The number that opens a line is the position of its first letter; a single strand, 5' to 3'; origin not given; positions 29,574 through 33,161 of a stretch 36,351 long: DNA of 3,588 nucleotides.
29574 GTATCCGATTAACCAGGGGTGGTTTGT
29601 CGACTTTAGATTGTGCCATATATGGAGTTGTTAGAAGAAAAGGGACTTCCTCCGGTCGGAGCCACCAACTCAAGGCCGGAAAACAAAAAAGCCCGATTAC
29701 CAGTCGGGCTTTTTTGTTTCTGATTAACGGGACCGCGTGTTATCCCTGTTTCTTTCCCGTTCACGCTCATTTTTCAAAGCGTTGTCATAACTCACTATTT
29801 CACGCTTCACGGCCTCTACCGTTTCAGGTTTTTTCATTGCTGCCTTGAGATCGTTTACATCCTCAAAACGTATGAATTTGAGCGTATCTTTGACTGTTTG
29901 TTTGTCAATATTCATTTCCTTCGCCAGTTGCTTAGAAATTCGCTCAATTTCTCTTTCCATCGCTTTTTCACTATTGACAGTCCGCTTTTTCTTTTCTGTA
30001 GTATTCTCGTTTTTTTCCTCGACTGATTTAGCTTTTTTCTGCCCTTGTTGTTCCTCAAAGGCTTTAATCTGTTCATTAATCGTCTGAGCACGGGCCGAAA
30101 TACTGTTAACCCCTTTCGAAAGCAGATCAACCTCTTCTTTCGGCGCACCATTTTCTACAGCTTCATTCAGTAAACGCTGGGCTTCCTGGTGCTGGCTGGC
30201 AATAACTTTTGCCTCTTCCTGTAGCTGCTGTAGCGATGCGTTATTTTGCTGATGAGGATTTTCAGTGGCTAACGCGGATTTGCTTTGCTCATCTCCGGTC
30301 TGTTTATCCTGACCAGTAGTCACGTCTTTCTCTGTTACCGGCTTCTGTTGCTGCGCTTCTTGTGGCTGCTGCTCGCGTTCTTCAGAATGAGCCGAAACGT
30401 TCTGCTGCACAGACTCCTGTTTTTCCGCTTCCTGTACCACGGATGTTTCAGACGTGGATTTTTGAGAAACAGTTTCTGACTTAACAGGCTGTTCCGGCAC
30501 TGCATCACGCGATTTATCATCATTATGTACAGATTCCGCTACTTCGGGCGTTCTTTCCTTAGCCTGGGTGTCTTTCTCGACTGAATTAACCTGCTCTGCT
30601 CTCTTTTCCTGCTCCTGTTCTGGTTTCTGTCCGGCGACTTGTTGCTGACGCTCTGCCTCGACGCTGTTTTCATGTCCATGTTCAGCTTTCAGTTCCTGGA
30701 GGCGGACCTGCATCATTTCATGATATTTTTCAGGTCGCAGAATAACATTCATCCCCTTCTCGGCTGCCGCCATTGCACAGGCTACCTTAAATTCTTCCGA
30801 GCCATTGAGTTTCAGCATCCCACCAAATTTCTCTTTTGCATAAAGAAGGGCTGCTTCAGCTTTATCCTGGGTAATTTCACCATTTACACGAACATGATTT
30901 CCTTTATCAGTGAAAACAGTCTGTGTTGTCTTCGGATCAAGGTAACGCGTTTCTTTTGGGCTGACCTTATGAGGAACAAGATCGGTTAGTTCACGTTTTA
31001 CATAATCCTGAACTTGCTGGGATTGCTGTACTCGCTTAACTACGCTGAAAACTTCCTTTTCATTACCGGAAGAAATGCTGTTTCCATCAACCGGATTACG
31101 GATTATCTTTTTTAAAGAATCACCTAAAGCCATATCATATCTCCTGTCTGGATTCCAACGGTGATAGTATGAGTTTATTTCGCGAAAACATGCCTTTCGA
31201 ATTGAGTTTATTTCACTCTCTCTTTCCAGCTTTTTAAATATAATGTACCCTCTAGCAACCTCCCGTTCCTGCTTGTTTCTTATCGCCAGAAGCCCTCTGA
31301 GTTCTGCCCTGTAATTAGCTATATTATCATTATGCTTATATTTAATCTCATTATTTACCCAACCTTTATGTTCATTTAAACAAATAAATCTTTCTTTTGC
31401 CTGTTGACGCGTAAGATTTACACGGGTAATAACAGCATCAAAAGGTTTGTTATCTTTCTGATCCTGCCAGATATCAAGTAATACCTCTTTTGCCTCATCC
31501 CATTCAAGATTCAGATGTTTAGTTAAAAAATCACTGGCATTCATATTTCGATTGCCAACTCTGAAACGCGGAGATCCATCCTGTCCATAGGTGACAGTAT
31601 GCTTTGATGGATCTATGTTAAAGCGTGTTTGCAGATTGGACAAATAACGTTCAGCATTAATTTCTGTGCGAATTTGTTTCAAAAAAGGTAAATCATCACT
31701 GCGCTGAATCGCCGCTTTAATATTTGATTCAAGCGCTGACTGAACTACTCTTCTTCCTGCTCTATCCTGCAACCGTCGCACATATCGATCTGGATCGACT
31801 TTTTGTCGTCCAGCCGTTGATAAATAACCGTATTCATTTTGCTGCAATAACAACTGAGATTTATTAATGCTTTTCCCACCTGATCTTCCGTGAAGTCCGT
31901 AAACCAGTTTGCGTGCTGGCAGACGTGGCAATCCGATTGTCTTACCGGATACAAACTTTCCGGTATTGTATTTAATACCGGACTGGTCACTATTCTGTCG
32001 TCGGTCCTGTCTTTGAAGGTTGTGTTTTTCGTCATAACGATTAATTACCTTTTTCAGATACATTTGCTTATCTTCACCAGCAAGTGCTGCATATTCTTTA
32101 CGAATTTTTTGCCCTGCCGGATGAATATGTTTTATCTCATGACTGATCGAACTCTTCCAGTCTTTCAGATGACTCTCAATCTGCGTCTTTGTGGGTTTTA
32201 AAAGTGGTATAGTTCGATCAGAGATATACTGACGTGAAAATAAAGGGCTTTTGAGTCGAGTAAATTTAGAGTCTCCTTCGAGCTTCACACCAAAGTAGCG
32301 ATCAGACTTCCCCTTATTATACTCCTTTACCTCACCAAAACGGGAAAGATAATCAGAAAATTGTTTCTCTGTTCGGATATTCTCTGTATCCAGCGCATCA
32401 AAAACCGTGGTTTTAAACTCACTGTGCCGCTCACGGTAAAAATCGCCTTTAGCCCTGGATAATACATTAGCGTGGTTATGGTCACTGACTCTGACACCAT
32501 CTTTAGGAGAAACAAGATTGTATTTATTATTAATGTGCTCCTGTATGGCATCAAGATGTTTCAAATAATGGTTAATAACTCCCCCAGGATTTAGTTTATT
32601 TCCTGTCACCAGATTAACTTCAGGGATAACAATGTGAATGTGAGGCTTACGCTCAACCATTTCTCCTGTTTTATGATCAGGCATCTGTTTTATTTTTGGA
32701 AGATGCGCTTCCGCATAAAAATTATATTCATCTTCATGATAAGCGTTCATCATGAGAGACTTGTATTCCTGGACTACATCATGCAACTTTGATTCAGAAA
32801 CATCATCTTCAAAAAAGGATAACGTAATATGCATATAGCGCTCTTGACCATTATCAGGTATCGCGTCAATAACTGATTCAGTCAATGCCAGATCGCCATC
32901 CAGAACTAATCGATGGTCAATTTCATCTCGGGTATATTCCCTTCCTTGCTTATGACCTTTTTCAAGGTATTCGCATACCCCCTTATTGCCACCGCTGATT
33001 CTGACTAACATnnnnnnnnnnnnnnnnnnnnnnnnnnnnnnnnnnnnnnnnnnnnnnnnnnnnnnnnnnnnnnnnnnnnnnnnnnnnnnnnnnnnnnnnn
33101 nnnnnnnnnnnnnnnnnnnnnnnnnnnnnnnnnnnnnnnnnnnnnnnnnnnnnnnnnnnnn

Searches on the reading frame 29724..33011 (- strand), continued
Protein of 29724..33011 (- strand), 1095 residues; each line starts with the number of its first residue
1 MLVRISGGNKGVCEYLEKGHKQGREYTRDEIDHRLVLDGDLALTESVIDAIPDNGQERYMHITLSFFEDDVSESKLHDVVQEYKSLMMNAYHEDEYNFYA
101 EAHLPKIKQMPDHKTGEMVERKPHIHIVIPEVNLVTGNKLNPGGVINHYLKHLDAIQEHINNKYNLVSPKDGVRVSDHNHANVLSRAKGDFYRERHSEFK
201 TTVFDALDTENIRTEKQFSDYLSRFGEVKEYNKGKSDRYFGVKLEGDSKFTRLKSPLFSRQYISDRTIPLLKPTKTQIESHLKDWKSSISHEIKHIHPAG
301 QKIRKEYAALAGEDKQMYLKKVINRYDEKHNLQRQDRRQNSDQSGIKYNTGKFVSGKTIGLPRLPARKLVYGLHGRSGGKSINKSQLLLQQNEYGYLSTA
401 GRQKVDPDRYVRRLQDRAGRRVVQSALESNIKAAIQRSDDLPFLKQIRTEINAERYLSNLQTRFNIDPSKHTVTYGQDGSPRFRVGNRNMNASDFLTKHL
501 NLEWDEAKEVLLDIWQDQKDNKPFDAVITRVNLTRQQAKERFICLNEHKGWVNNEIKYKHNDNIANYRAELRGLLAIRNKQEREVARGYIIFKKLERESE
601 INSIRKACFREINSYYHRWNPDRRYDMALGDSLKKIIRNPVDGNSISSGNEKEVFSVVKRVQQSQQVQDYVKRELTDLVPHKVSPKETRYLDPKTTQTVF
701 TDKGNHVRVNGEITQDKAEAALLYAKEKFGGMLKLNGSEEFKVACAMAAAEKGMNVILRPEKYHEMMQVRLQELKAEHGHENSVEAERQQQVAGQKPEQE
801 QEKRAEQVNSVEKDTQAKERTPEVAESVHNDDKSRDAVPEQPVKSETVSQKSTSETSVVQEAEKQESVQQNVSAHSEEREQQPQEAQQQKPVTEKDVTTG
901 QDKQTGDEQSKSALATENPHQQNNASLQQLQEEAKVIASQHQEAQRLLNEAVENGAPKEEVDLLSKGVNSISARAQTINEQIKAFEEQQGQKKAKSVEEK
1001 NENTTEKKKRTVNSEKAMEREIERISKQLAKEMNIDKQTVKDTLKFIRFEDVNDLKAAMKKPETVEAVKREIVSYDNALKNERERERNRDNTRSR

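Call 59: fold_search(model_id=the predicted structure, library=pdb)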
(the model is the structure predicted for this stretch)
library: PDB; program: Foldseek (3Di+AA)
matches with E <= 10: 124; with E <= 0.001: 0
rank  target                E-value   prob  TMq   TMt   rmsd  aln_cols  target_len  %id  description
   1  5xns_A                4.4e-01  0.20  0.06  0.14  21.5       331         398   12  Crystal structure of the Smc head domain with an extended coiled coil bound to the C-terminal domain of ScpA derived f (released 2017-08-02)
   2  3ihu_B                1.3e+00  0.25  0.07  0.24  15.5       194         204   12  Crystal structure of DNA binding protein (YP_298823.1) from Ralstonia eutropha JMP134 at 1.92 A resolution (released 2009-08-11)
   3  8t8f_E                1.3e+00  0.10  0.06  0.15  23.6       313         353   12  Smc5/6 8mer (released 2023-11-15)
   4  8t8f_D                1.4e+00  0.08  0.06  0.12  20.4       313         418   10  Smc5/6 8mer (released 2023-11-15)
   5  5h5u_4                1.8e+00  0.10  0.07  0.14  15.5       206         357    9  Mechanistic insights into the alternative translation termination by ArfA and RF2 (released 2017-01-25)
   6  7m2x_D                2.3e+00  0.08  0.05  0.07  20.0       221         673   11  Open conformation of the Yeast wild-type gamma-TuRC (released 2021-05-12)
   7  5x90_D                2.4e+00  0.35  0.07  0.35  10.8       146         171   12  Structure of DotL(656-783)-IcmS-IcmW-LvgA derived from Legionella pneumophila (released 2017-06-14)
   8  1gqe                  2.5e+00  0.08  0.06  0.12  14.7       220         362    8  Polypeptide Chain Release Factor 2 (RF2) from Escherichia coli (released 2002-04-04)
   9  7w1m_A                2.5e+00  0.04  0.06  0.12  23.2       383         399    9  Cryo-EM structure of human cohesin-CTCF-DNA complex (released 2023-05-31)
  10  8a22_Ar               2.9e+00  0.12  0.05  0.24   9.3       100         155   10  Structure of the mitochondrial ribosome from Polytomella magna (released 2022-11-16)
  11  3ihu_A                2.9e+00  0.08  0.05  0.18  17.5       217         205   15  Crystal structure of DNA binding protein (YP_298823.1) from Ralstonia eutropha JMP134 at 1.92 A resolution (released 2009-08-11)
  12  7m2w_F                3.0e+00  0.03  0.06  0.08  26.6       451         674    8  Engineered disulfide cross-linked closed conformation of the Yeast gamma-TuRC(SS) (released 2021-05-12)
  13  2bvf_A                3.3e+00  0.10  0.07  0.15   6.8       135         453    7  Crystal structure of 6-hydoxy-D-nicotine oxidase from Arthrobacter nicotinovorans. Crystal Form 3 (P1) (released 2005-08-17)
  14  7zwc_c                3.5e+00  0.08  0.06  0.18  24.1       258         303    9  Structure of SNAPc:TBP-TFIIA-TFIIB sub-complex bound to U5 snRNA promoter (released 2022-11-30)
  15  6ahr_G                3.5e+00  0.05  0.04  0.21  12.4       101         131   14  Cryo-EM structure of human Ribonuclease P (released 2018-12-05)
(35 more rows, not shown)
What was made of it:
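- Tried and rejected: Uninformative (call 59).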

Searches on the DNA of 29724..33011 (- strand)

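Call 4: search_dna_similar(query=window:29724-33011:-, collection=plasmids, mode=near, max_rows=25)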
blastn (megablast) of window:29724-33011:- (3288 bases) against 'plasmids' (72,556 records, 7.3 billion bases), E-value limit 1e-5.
Records with a match: 11; places in all: 11; records where one place covers at least 80% of the query: 11.
Best place of each record, by identity: >=99% 6; 95-99% 4; 90-95% 1.
By first word of the organism name: Escherichia 11.
By predicted mobility (MOB-suite, as given by PLSDB): mobilizable 11.
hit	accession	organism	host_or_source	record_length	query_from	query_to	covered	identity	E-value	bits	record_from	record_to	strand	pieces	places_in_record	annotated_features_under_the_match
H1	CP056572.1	Escherichia coli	culture,Wastewater influent sample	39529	1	3288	100%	99.9%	0e+0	6056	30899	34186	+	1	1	hypothetical protein | mobC: plasmid mobilization relaxosome protein MobC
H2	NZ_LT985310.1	Escherichia coli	-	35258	1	3288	100%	99.8%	0e+0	6045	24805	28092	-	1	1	LPD7 domain-containing protein | DUF6290 family protein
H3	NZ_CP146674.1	Escherichia coli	-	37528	1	3288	100%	99.8%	0e+0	6028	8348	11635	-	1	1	LPD7 domain-containing protein | DUF6290 family protein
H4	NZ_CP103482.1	Escherichia coli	Homo sapiens,blood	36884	1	3288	100%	99.7%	0e+0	6017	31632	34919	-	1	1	LPD7 domain-containing protein | DUF6290 family protein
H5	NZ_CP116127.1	Escherichia coli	whole organism,ICU patient oral swab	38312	1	3288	100%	99.7%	0e+0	6017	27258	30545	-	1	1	LPD7 domain-containing protein | DUF6290 family protein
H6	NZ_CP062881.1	Escherichia coli O157:H16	Sus scrofa domesticus,feces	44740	1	3288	100%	99.7%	0e+0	6011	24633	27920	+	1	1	LPD7 domain-containing protein | DUF6290 family protein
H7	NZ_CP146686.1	Escherichia coli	Homo sapiens,cell culture,Colon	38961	1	3288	100%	97.7%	0e+0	5646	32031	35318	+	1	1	LPD7 domain-containing protein | DUF6290 family protein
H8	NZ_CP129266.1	Escherichia coli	Homo sapiens,anal swab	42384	1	3288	100%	97.4%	0e+0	5602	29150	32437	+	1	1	LPD7 domain-containing protein | DUF6290 family protein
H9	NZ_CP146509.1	Escherichia coli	Ground beef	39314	1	3288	100%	96.9%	0e+0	5507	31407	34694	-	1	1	LPD7 domain-containing protein | DUF6290 family protein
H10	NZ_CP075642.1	Escherichia coli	Homo sapiens,stool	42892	1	3288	100%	96.7%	0e+0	5469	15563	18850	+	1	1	LPD7 domain-containing protein | plasmid mobilization relaxosome protein MobC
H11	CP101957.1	Escherichia coli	Microbe organism,goat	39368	1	3288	100%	92.9%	0e+0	4769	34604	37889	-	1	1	hypothetical protein | relaxase/mobilization nuclease domain-containing protein | relaxosome protein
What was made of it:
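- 29724..33011 (-): Relaxase gene, 1095 aa plus stop codon. It is 93-99.9% identical in 11 E. coli plasmids (call 4).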

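Call 5: get_annotated_region(hit=H2, flank=20000)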
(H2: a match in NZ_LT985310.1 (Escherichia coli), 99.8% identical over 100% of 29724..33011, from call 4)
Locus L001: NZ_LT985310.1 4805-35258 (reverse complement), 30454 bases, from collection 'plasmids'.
description: Escherichia coli strain CIP106223 plasmid RCS93_pII, complete sequence
organism: Escherichia coli (NCBI taxid 562)
taxonomy: Bacteria; Pseudomonadota; Gammaproteobacteria; Enterobacterales; Enterobacteriaceae; Escherichia; Escherichia coli
host: -; source: -; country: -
typing (MOB-suite, as given by PLSDB): mobilizable; replicon IncI2; relaxase MOBP
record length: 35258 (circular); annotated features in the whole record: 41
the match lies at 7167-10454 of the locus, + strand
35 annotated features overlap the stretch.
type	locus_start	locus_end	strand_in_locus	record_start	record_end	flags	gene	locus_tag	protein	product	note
CDS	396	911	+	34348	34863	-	-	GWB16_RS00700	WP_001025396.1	J domain-containing protein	GO:0006457 - protein folding [Evidence IEA]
CDS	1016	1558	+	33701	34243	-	-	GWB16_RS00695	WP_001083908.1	hypothetical protein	-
CDS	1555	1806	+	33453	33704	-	-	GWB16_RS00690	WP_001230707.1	hypothetical protein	-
CDS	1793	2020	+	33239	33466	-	-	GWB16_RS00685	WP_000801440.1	hypothetical protein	-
CDS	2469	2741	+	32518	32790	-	-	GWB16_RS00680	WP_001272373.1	hypothetical protein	-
CDS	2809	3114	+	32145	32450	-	-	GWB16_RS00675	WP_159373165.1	hypothetical protein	-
CDS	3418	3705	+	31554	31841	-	-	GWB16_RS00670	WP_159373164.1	hypothetical protein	-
CDS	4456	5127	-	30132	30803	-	-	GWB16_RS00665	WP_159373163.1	DUF47 family protein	-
CDS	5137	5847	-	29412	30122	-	-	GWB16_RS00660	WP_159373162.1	transcriptional regulator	-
CDS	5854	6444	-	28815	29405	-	-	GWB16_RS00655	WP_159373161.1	hypothetical protein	-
CDS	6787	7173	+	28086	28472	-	-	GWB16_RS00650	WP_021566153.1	DUF6290 family protein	-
CDS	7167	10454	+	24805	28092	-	-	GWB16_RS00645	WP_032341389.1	LPD7 domain-containing protein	-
CDS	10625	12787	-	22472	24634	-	-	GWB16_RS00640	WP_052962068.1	type IA DNA topoisomerase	GO:0006265 - DNA topological change [Evidence IEA]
CDS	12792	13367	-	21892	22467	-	-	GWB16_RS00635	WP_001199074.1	hypothetical protein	-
CDS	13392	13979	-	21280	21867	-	-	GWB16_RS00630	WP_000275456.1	DUF6012 family protein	-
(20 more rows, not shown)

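Call 22: get_annotated_region(hit=H11, flank=500)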
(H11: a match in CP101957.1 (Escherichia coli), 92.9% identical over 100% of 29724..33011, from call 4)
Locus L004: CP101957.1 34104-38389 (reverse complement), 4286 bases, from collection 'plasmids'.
description: Escherichia coli strain STEC1125 plasmid unnamed1, complete sequence
organism: Escherichia coli (NCBI taxid 562)
taxonomy: Bacteria; Pseudomonadota; Gammaproteobacteria; Enterobacterales; Enterobacteriaceae; Escherichia; Escherichia coli
host: -; source: Microbe organism,goat; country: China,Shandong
typing (MOB-suite, as given by PLSDB): mobilizable; replicon IncK2/Z; relaxase MOBP
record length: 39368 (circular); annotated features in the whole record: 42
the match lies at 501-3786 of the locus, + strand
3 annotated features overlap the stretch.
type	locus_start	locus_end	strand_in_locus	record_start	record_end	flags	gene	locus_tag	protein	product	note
CDS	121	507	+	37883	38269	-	-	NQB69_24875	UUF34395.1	relaxosome protein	-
CDS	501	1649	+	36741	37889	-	-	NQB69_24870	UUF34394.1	relaxase/mobilization nuclease domain-containing protein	-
CDS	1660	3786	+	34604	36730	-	-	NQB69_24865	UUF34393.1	hypothetical protein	-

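Call 23: get_annotated_region(hit=H10, flank=500)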
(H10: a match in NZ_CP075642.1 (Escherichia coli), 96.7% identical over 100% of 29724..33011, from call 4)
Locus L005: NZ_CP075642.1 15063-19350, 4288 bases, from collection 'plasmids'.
description: Escherichia coli strain S19-141 plasmid pS19_141-b, complete sequence
organism: Escherichia coli (NCBI taxid 562)
taxonomy: Bacteria; Pseudomonadota; Gammaproteobacteria; Enterobacterales; Enterobacteriaceae; Escherichia; Escherichia coli
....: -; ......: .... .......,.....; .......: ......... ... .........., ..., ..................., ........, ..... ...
typing (MOB-suite, as given by PLSDB): mobilizable; replicon IncFIA; relaxase MOBP
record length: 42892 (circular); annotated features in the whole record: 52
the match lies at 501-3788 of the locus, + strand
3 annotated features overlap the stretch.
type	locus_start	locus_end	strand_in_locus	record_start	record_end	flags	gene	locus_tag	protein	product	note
CDS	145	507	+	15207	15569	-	-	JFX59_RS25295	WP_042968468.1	plasmid mobilization relaxosome protein MobC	-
CDS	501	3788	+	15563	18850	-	-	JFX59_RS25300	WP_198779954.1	LPD7 domain-containing protein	-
CDS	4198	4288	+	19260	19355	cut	dqlB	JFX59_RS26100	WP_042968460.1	DinQ-like type I toxin DqlB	-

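Call 24: get_annotated_region(hit=H9, flank=500)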
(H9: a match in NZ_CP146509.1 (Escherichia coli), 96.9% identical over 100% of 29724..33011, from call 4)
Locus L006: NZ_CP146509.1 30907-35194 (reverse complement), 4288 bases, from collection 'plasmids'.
description: Escherichia coli strain 10 plasmid unnamed2, complete sequence
organism: Escherichia coli (NCBI taxid 562)
taxonomy: Bacteria; Pseudomonadota; Gammaproteobacteria; Enterobacterales; Enterobacteriaceae; Escherichia; Escherichia coli
host: -; source: Ground beef; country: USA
typing (MOB-suite, as given by PLSDB): mobilizable; relaxase MOBP
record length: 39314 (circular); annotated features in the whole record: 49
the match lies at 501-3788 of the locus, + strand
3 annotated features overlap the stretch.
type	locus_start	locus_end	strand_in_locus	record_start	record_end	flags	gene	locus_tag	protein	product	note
CDS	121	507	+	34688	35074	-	-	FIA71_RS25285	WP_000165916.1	DUF6290 family protein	-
CDS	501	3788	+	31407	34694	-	-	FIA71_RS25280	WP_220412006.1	LPD7 domain-containing protein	-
CDS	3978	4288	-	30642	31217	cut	-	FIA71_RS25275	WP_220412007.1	DNA topoisomerase III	-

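Call 25: get_annotated_region(hit=H7, flank=500)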
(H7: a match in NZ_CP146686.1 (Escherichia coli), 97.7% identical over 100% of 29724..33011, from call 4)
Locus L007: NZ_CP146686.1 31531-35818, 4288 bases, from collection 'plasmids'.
description: Escherichia coli strain MS 196-1 plasmid unnamed5, complete sequence
organism: Escherichia coli (NCBI taxid 562)
taxonomy: Bacteria; Pseudomonadota; Gammaproteobacteria; Enterobacterales; Enterobacteriaceae; Escherichia; Escherichia coli
host: -; source: Homo sapiens,cell culture,Colon; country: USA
typing (MOB-suite, as given by PLSDB): mobilizable; replicon IncI2; relaxase MOBP
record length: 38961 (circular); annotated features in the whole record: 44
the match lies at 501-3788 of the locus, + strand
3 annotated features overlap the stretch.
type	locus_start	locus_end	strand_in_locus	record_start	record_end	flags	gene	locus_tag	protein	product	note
CDS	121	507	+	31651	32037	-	-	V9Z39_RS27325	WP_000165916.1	DUF6290 family protein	-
CDS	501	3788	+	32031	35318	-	-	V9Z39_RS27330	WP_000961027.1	LPD7 domain-containing protein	-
CDS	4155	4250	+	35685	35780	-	dqlB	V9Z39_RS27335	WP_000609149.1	DinQ-like type I toxin DqlB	-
